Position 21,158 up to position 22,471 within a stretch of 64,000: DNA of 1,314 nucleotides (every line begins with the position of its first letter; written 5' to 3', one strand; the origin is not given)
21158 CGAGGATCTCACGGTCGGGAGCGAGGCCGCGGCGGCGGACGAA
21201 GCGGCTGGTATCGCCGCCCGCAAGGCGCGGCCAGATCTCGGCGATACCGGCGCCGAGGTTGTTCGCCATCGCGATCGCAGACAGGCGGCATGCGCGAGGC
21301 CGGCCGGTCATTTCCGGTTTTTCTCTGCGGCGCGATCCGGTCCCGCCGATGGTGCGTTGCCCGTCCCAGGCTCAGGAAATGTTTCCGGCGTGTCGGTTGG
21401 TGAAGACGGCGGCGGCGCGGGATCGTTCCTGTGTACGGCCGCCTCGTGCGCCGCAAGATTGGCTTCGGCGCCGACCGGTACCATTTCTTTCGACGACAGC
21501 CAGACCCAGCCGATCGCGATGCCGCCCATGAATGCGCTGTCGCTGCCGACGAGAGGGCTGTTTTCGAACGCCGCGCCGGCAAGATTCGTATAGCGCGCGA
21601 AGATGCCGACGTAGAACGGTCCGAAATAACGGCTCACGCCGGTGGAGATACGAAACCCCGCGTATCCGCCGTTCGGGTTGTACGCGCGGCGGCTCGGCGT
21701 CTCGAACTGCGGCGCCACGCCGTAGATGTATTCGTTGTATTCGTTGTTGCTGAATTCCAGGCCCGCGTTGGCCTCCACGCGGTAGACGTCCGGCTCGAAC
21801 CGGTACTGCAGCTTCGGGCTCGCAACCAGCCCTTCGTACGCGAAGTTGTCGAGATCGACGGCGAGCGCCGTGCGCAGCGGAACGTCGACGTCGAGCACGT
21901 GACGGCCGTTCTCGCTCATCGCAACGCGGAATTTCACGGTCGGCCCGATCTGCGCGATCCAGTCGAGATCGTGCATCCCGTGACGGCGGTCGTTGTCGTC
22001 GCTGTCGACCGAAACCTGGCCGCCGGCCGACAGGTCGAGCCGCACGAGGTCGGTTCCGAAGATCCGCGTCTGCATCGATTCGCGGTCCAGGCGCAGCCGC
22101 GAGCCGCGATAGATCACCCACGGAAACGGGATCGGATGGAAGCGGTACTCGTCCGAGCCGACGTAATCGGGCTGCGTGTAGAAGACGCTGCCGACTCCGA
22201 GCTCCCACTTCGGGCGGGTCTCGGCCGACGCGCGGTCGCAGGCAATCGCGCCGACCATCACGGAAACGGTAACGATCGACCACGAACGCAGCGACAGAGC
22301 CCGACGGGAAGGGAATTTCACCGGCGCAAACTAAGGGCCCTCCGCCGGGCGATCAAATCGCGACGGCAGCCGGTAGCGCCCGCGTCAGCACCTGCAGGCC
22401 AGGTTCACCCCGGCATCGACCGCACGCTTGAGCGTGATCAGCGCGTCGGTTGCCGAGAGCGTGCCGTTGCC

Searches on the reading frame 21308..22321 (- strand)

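Call 3: search_protein_families(library=pfam, proteins=[window:21308-22321:-], max_evalue=0.01)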
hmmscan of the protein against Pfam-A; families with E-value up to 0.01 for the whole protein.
window:21308-22321:- (337 aa): 1 family
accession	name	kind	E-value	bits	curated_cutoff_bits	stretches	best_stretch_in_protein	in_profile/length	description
PF06629.18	MipA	-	1.2e-33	117.6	24.2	1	43-273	1-220/221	MltA-interacting protein MipA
